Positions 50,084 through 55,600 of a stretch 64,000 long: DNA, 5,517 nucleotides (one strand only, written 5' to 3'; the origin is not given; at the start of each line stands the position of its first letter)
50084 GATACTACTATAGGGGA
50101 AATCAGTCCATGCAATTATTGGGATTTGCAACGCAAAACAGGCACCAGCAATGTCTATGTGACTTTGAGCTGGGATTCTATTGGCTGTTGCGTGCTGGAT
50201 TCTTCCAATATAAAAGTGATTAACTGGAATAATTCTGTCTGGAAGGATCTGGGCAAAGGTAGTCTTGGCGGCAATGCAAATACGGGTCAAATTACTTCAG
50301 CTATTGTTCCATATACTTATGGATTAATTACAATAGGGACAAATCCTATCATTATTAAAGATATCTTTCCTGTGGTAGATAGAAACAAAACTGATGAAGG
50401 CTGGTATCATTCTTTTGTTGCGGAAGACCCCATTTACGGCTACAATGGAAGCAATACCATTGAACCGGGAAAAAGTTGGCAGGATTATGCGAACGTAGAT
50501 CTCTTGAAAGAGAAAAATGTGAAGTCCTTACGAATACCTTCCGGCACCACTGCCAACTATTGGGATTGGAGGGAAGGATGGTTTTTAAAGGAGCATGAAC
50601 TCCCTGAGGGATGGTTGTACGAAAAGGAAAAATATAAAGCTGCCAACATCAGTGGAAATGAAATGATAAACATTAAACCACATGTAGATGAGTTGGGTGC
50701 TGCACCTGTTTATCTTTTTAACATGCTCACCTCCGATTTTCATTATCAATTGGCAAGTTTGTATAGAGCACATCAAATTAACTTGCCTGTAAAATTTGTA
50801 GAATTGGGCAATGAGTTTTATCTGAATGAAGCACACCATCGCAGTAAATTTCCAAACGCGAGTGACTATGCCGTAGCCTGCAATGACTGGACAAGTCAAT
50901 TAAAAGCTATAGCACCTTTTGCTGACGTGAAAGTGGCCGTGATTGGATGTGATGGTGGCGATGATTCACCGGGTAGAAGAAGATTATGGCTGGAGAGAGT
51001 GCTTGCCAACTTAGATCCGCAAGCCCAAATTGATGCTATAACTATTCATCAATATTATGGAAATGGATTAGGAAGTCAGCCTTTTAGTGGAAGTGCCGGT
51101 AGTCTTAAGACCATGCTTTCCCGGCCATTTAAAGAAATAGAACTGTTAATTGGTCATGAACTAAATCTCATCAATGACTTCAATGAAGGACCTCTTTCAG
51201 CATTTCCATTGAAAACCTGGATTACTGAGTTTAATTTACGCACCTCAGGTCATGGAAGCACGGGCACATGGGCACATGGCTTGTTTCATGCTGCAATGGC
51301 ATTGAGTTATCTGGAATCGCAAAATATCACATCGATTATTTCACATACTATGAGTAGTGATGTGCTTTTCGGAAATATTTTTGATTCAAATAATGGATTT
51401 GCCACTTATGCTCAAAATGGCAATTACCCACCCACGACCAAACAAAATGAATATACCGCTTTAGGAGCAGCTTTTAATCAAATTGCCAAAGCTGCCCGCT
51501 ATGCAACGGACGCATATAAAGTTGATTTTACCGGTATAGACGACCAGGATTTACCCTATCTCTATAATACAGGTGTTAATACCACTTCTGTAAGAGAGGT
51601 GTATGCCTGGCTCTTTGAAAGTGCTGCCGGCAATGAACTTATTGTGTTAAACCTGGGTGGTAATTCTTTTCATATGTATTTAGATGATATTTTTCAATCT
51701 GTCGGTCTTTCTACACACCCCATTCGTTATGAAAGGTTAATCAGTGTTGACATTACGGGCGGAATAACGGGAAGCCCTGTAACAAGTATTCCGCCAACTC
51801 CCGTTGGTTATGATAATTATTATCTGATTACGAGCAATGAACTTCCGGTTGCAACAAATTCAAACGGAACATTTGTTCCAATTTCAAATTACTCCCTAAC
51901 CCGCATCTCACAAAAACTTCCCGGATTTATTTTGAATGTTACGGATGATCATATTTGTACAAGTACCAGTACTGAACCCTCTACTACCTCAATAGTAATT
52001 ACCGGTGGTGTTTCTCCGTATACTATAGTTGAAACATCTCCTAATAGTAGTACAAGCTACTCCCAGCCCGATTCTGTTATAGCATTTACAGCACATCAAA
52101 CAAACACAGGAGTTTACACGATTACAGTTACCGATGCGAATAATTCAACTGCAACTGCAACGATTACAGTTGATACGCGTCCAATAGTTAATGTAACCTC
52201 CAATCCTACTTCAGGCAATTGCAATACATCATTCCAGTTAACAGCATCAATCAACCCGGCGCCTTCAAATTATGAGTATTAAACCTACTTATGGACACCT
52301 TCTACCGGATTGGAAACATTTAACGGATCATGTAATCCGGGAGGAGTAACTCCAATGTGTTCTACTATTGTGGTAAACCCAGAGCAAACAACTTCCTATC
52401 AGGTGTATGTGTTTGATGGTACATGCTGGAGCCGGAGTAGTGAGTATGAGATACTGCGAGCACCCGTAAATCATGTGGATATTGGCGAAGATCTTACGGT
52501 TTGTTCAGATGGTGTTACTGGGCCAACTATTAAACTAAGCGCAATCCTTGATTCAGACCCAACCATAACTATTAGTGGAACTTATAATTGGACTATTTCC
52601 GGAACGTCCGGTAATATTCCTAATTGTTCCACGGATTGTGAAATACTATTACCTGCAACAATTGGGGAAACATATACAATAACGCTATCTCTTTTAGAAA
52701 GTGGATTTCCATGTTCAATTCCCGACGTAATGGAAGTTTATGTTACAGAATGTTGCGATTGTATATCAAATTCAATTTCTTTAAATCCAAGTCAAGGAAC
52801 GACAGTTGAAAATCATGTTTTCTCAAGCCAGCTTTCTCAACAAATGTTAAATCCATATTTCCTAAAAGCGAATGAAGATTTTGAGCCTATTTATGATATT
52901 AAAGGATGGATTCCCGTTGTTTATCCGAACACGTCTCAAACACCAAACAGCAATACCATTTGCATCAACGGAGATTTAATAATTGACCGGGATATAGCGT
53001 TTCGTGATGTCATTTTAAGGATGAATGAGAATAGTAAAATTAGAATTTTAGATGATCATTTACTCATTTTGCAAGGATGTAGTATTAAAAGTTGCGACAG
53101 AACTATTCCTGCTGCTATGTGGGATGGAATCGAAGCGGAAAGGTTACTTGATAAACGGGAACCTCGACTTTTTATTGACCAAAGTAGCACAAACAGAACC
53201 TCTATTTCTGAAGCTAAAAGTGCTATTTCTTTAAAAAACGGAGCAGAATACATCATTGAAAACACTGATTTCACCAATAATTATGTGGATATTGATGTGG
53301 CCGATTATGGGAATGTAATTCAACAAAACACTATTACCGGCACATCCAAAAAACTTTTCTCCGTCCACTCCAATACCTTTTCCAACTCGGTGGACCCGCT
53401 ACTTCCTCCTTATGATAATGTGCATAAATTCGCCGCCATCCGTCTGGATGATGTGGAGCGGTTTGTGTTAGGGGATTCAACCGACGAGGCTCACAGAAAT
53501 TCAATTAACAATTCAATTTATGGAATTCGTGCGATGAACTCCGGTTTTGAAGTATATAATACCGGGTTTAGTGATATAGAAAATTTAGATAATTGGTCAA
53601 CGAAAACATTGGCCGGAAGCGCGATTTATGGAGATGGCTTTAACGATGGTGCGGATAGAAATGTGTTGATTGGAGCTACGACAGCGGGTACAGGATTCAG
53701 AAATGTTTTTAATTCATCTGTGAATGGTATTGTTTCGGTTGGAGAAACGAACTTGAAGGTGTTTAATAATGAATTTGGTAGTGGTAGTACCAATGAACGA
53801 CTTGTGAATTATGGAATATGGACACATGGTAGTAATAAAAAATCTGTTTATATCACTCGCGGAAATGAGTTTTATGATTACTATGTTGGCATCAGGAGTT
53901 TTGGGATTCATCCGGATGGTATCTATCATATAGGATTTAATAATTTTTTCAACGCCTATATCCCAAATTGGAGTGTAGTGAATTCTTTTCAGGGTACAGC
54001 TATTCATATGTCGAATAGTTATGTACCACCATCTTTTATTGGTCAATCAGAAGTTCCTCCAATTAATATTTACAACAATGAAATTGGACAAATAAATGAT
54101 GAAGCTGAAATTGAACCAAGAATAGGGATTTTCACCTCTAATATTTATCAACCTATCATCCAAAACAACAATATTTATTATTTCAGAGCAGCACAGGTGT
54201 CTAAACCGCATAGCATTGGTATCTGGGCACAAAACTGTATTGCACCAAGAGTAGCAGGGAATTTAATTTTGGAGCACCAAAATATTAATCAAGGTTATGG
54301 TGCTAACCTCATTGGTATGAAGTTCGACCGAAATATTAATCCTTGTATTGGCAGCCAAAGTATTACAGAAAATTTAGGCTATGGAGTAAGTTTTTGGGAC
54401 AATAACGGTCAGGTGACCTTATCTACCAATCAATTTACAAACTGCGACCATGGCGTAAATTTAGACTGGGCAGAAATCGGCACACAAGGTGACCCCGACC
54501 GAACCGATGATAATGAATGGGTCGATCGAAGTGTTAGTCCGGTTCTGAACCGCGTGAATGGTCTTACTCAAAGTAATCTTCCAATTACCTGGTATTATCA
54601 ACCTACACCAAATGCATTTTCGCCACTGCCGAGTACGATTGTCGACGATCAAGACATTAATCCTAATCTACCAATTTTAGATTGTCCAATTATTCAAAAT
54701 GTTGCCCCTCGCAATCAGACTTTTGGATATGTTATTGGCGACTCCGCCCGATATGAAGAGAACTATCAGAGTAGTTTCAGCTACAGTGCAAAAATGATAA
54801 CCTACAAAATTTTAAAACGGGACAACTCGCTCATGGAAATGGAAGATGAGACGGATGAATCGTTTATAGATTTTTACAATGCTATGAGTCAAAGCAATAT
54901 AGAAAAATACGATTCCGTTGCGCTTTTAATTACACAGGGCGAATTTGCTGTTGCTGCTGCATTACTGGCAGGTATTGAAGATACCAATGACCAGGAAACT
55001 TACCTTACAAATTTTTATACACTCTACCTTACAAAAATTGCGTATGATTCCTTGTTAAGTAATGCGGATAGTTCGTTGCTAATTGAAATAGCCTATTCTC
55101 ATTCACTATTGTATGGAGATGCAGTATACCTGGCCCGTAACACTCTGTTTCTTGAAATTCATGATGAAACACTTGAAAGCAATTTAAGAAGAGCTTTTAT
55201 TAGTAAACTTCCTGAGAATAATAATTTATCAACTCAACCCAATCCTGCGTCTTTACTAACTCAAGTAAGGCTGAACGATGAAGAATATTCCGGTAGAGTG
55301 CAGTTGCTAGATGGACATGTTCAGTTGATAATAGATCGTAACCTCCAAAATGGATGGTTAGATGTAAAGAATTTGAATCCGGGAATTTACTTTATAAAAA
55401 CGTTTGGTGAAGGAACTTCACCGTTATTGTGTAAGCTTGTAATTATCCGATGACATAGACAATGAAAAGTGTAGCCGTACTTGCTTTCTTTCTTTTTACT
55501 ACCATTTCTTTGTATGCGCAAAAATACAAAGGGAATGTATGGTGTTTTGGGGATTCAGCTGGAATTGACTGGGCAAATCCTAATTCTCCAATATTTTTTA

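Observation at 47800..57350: AT-rich secreted-protein island bounded by repeat-containing intergenic elements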

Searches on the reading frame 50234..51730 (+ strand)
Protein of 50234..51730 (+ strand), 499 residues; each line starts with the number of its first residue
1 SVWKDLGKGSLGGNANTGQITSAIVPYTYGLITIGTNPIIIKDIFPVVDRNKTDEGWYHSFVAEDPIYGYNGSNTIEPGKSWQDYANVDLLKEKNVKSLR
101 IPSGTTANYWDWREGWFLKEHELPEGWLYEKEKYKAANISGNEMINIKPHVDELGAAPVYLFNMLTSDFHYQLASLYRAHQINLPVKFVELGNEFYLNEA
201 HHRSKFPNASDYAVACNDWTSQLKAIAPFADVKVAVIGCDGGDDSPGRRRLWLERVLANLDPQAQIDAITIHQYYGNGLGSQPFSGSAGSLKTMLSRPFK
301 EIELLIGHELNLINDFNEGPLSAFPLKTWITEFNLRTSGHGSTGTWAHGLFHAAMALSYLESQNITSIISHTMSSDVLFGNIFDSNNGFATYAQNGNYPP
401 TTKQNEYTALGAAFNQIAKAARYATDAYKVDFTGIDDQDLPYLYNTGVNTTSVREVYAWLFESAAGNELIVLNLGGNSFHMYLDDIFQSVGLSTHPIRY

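Call 96: predict_structure(alignment_id=A4)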
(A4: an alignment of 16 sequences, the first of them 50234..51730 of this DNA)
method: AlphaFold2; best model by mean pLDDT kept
length: 499 residues; sequences in the alignment: 16
mean_pLDDT: 71.4   pTM: 0.78
mean pLDDT of the five models: 71.4, 68.7, 64.8, 60.3, 56.4
residues with pLDDT >= 90: 99; 70-90: 205; 50-70: 120; < 50: 75
segments of 3 or more residues with pLDDT < 50: 1-37, 373-385, 396-399, 406-410, 489-499
pLDDT, mean of each block of 10 residues (from residue 1): 35 43 40 39 82 88 78 55 54 65 59 70 60 51 67 79 82 87 88 66 78 94 94 90 67 92 94 79 73 84 90 95 94 69 68 89 89 42 45 51 50 71 89 84 65 84 85 76 68 30
secondary structure, 60 per line:
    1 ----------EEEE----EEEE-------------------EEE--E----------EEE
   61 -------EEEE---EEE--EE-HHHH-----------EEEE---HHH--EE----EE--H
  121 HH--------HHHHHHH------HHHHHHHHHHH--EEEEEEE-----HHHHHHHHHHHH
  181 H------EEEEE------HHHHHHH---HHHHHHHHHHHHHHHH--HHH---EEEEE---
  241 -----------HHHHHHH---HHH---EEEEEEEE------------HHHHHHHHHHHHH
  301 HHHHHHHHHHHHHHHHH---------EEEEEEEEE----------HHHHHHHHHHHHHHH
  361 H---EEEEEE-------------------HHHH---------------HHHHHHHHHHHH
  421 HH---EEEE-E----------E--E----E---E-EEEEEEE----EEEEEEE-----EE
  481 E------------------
elements in order: E11-14 E19-22 E42-44 E58-60 E68-71 E75-77 H83-86 E98-101 H131-137 H144-154 E157-163 H169-181 E188-192 H199-205 H209-224 E233-237 H252-258 E268-275 H288-317 E327-335 H346-361 E365-370 H390-393 H409-422 E426-429 E456-462 E467-473 E479-481
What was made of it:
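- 50234..51730 (+): Glycoside-hydrolase domain of the giant gene (clan GH-A, (beta/alpha)8 barrel). AlphaFold model pTM 0.78 (call 96).
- On Clan GH-A glycoside hydrolase: Model pTM 0.78 (call 96).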

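Call 98: fold_search(model_id=the predicted structure, library=pdb)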
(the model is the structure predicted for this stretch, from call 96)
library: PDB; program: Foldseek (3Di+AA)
matches with E <= 10: 1305; with E <= 0.001: 84
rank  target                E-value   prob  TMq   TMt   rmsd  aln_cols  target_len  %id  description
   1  1pz2_A                1.8e-12  1.00  0.55  0.55   6.1       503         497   14  Crystal structure of a transient covalent reaction intermediate of a family 51 alpha-L-arabinofuranosidase (released 2003-10-07)
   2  1pz3_A                2.8e-12  1.00  0.55  0.56   5.6       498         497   14  Crystal structure of a family 51 (GH51) alpha-L-arabinofuranosidase from Geobacillus stearothermophilus T6 (released 2003-10-07)
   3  2c8n_A                9.9e-12  1.00  0.54  0.54   5.9       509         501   13  The Structure of a family 51 arabinofuranosidase, Araf51, from Clostridium thermocellum in complex with 1,3-linked ara (released 2005-12-14)
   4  2vrk_A                1.9e-11  1.00  0.51  0.51   6.7       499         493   14  Structure of a seleno-methionyl derivative of wild type arabinofuranosidase from Thermobacillus xylanilyticus (released 2008-07-01)
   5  2c8n_D                3.5e-11  1.00  0.56  0.56   5.4       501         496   14  The Structure of a family 51 arabinofuranosidase, Araf51, from Clostridium thermocellum in complex with 1,3-linked ara (released 2005-12-14)
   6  2c8n_E                6.7e-11  1.00  0.54  0.54   6.1       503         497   13  The Structure of a family 51 arabinofuranosidase, Araf51, from Clostridium thermocellum in complex with 1,3-linked ara (released 2005-12-14)
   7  2vrq_A                9.6e-11  1.00  0.49  0.50   6.9       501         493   14  STRUCTURE OF AN INACTIVE MUTANT OF ARABINOFURANOSIDASE FROM THERMOBACILLUS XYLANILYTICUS IN COMPLEX WITH A PENTASACCHA (released 2008-07-01)
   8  6zt7_A                2.0e-10  1.00  0.49  0.50   7.6       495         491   13  X-ray structure of mutated arabinofuranosidase (released 2021-02-10)
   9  7psj_A                4.6e-10  1.00  0.48  0.54   7.3       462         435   14  Crystal structure of beta-glucuronidase from Acidobacterium capsulatum in complex with covalent inhibitor VL166 (released 2022-08-03)
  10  6d25_A                4.9e-10  1.00  0.50  0.50   7.9       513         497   13  Crystal structure of the GH51 arabinofuranosidase from Xanthomonas axonopodis pv. citri (released 2019-02-20)
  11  7psk_A                5.8e-10  1.00  0.50  0.55   7.0       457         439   15  Crystal structure of beta-glucuronidase from Acidobacterium capsulatum in complex with covalent inhibitor GR109 (released 2022-08-03)
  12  8b0e                  6.6e-10  1.00  0.48  0.54   7.3       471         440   13  Crystal structure of beta-glucuronidase from Acidobacterium capsulatum in complex with covalent inhibitor VB158 (released 2022-12-28)
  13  6zt9_C                6.6e-10  1.00  0.50  0.51   7.6       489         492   12  X-ray structure of mutated arabinofuranosidase (released 2021-02-10)
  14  6d25_E                9.4e-10  1.00  0.48  0.49   8.3       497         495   13  Crystal structure of the GH51 arabinofuranosidase from Xanthomonas axonopodis pv. citri (released 2019-02-20)
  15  6zt9_A                1.0e-09  1.00  0.48  0.49   7.8       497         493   13  X-ray structure of mutated arabinofuranosidase (released 2021-02-10)
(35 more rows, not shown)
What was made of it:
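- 50234..51730 (+): Foldseek best hits are GH51 arabinofuranosidases (E=1.8e-12, TM 0.55), then GH79, GH30, GH44 and GH5 (call 98).
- On Clan GH-A glycoside hydrolase: Foldseek top hits are GH51, GH79, GH30, GH44 and GH5 (E down to 1.8e-12, TM 0.55) (call 98).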

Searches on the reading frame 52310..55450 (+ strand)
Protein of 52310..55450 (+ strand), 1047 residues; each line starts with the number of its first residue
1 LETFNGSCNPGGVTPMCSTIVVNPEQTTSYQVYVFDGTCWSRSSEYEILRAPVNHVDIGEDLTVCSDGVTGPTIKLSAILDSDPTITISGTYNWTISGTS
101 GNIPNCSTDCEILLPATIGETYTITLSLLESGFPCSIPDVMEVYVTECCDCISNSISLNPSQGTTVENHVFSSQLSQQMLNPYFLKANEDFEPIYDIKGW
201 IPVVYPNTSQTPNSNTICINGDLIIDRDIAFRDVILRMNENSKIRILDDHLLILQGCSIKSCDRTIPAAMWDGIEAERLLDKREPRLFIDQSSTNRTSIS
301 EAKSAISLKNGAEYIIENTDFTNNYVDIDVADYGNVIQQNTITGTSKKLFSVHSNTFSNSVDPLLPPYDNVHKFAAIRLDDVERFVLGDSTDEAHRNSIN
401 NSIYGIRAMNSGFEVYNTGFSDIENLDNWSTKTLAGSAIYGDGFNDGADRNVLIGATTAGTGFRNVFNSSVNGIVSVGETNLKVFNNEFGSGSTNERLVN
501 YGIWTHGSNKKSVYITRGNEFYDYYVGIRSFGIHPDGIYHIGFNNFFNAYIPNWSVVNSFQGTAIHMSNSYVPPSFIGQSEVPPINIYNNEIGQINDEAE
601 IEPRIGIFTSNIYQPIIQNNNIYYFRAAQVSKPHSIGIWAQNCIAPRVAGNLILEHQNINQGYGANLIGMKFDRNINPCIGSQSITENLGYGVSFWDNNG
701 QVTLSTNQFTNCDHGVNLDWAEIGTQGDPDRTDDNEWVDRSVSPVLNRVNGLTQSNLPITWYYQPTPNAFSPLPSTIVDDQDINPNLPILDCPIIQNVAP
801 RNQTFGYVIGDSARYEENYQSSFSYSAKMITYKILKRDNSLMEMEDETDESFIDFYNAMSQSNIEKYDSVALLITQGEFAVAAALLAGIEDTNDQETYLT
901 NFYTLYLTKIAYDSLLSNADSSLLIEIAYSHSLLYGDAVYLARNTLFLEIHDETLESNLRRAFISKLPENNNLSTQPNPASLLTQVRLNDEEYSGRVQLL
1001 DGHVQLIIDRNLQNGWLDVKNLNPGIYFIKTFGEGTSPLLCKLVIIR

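Call 8: search_protein_families(library=pfam, proteins=[window:52310-55450:+], max_evalue=0.01)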
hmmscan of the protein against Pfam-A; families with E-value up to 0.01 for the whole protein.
window:52310-55450:+ (1047 aa): 1 family
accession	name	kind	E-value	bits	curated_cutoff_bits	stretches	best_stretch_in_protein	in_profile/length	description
PF18962.6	Por_Secre_tail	-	0.00041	21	27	1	977-1044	3-74/75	Secretion system C-terminal sorting domain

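Call 90: search_protein_families(library=phrogs, proteins=[window:52310-55450:+], max_evalue=0.001)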
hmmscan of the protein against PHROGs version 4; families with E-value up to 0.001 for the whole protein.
window:52310-55450:+ (1047 aa): 0 families

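Call 91: search_protein_families(library=padloc, proteins=[window:52310-55450:+], max_evalue=0.001)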
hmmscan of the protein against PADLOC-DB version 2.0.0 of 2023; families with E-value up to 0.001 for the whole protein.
window:52310-55450:+ (1047 aa): 0 families
